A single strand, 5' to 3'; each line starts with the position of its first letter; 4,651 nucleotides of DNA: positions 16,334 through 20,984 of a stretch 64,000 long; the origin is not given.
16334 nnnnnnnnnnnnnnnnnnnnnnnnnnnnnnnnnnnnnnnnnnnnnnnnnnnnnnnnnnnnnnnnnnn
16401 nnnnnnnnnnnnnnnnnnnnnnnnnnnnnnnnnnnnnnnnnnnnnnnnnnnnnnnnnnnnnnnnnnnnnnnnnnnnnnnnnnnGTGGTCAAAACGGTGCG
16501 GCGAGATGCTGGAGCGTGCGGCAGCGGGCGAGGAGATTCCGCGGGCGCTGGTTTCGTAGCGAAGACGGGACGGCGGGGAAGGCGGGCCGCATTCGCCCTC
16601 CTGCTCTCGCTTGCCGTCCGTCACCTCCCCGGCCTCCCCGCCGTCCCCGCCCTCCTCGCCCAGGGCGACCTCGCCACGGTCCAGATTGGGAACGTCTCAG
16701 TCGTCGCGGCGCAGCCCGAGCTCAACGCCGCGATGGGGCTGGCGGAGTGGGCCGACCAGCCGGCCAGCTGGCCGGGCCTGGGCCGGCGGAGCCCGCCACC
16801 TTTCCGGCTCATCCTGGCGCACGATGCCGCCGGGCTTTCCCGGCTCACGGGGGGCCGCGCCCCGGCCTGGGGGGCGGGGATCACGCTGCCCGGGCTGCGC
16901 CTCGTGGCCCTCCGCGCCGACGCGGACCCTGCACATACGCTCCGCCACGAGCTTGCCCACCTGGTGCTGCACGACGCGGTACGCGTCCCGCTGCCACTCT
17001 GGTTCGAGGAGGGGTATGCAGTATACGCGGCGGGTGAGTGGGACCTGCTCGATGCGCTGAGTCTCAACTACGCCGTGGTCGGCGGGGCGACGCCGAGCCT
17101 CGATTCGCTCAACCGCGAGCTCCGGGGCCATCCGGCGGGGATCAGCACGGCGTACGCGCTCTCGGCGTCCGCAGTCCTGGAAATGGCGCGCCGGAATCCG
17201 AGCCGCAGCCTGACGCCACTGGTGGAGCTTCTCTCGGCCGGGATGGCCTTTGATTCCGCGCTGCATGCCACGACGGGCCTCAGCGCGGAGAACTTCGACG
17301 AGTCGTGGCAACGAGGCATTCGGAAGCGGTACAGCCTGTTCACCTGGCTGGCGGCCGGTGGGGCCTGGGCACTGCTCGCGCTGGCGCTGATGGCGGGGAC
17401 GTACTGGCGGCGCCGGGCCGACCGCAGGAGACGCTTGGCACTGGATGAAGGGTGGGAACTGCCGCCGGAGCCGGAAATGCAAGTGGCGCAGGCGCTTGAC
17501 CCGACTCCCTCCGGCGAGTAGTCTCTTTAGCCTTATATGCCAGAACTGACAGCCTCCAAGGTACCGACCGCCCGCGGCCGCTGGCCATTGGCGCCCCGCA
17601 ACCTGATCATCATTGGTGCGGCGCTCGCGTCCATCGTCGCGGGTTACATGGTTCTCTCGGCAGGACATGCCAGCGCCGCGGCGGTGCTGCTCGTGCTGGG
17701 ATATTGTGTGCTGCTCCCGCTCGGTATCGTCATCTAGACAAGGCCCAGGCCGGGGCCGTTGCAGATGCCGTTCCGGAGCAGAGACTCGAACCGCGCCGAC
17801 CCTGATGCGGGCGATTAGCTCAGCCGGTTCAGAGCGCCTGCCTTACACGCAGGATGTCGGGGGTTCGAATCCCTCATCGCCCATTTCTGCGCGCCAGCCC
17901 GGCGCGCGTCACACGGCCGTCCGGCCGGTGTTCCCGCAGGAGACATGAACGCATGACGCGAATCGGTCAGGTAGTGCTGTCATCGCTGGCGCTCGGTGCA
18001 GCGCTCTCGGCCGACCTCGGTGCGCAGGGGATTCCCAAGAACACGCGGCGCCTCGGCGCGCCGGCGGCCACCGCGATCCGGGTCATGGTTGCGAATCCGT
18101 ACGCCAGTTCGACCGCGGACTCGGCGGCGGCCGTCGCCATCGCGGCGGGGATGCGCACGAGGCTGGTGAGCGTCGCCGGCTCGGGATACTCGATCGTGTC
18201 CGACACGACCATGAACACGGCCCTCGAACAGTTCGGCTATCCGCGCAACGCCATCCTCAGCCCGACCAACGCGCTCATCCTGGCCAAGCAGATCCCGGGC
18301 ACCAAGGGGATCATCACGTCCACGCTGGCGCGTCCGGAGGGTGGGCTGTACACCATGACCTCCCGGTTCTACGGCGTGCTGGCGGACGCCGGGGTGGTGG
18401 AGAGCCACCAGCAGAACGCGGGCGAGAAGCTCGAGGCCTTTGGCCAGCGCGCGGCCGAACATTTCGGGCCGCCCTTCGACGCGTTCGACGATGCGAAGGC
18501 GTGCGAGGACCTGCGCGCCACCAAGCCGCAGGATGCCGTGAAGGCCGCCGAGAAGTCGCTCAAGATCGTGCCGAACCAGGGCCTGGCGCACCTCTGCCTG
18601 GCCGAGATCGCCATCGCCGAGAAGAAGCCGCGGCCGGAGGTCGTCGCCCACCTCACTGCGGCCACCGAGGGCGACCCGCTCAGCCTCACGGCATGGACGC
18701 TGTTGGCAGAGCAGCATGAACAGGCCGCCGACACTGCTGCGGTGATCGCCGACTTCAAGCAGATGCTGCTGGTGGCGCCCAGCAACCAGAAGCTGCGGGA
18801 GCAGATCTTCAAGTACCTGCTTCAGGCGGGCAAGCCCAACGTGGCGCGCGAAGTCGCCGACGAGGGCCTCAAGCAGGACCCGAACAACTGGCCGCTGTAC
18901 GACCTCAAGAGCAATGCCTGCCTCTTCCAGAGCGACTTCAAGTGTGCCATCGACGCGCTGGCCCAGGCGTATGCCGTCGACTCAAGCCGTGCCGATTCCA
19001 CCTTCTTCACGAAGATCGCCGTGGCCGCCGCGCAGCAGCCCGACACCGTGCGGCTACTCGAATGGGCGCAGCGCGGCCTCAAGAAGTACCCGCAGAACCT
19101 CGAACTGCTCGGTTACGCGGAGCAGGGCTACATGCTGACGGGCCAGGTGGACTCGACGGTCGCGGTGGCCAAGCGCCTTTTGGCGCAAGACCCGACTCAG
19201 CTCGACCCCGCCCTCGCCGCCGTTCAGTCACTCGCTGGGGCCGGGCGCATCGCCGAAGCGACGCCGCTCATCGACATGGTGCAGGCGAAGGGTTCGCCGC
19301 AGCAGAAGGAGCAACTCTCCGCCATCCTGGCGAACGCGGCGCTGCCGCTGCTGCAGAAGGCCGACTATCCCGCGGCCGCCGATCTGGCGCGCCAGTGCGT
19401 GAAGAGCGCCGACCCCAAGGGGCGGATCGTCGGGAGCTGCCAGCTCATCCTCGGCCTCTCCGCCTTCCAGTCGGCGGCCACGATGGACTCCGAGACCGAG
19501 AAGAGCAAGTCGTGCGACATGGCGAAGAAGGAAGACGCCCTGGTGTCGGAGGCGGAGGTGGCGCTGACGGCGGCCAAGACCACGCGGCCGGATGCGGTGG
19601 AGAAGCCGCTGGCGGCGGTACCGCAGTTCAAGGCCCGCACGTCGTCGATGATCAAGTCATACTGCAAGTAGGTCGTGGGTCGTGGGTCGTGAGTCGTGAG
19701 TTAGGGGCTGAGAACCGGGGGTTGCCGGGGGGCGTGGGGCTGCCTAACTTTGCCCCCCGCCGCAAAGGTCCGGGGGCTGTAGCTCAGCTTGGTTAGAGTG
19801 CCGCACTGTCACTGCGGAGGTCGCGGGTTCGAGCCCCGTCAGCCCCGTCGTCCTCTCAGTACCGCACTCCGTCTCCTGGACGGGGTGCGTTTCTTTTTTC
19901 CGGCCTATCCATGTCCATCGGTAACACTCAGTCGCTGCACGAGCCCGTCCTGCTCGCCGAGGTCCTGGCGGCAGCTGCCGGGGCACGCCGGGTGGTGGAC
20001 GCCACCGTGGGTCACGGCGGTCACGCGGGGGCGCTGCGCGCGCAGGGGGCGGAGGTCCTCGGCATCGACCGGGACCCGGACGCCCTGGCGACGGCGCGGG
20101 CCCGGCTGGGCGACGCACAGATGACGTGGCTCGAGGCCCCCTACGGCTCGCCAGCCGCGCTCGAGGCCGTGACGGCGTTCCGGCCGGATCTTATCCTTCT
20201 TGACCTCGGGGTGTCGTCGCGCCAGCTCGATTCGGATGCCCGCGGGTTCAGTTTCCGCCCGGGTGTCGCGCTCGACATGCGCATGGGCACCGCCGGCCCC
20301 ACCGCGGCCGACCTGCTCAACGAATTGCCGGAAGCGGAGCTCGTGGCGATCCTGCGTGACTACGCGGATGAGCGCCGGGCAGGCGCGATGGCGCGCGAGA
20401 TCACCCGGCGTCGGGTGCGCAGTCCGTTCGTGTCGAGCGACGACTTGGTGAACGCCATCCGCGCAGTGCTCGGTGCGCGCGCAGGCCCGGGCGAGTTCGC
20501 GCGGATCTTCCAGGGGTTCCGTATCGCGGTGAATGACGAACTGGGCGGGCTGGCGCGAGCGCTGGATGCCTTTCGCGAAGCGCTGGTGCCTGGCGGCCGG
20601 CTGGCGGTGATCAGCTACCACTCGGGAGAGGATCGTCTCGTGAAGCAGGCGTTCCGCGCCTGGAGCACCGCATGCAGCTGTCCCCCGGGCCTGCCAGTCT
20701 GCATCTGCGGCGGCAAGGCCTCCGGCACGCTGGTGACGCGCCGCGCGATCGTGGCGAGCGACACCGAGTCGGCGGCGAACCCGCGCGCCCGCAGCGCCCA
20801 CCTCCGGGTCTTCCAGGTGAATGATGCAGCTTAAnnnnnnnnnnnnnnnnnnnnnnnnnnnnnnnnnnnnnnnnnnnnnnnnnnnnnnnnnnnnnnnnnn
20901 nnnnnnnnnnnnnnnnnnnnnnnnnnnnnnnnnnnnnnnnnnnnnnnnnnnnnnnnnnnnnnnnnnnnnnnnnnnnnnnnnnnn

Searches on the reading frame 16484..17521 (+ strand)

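Call 67: search_protein_families(library=pfam, proteins=[window:16484-17521:+], max_evalue=0.00001)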
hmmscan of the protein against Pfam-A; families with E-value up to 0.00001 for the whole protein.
window:16484-17521:+ (345 aa): 1 family
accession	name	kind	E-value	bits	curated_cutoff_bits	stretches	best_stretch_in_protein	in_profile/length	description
PF13485.12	Peptidase_MA_2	-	1.3e-11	45.1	32.4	1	151-279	68-199/201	Peptidase MA superfamily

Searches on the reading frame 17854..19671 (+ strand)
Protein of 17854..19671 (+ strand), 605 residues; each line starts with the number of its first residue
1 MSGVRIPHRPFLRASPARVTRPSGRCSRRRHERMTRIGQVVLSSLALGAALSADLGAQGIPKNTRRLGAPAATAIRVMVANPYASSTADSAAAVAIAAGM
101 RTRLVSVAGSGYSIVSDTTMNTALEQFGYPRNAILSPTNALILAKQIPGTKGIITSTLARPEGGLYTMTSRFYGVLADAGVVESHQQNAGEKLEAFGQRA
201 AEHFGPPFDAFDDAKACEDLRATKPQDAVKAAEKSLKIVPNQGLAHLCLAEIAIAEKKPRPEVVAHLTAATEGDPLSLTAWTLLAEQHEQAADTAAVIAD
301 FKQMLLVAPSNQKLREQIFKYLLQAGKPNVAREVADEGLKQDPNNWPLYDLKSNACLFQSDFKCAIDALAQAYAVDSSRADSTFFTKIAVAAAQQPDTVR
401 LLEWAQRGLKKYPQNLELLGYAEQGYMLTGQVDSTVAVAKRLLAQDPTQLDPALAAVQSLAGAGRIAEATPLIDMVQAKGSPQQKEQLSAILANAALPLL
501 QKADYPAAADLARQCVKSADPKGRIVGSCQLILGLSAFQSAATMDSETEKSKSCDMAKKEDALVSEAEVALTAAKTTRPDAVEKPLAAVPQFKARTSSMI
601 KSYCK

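Call 67: search_protein_families(library=pfam, proteins=[window:17854-19671:+], max_evalue=0.00001)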
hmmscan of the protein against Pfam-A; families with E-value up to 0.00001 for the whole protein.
window:17854-19671:+ (605 aa): 3 families
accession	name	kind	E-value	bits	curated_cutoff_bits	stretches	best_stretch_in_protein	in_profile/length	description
PF13428.12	TPR_14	-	2.7e-09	37.2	23.5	0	317-349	6-38/44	Tetratricopeptide repeat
PF14559.12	TPR_19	-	3.1e-06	27.9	25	0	291-350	4-62/68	Tetratricopeptide repeat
PF23914.1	TPR_CcmH_CycH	-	3.1e-06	27.6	42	0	224-313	65-156/158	Cytochrome c-type biogenesis protein H TPR domain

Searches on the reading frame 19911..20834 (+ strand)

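Call 67: search_protein_families(library=pfam, proteins=[window:19911-20834:+], max_evalue=0.00001)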
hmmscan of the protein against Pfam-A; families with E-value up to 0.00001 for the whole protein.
window:19911-20834:+ (307 aa): 1 family
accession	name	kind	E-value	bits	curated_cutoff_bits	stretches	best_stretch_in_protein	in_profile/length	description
PF01795.25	Methyltransf_5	-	2.1e-78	264.4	27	1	8-302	2-307/309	MraW methylase family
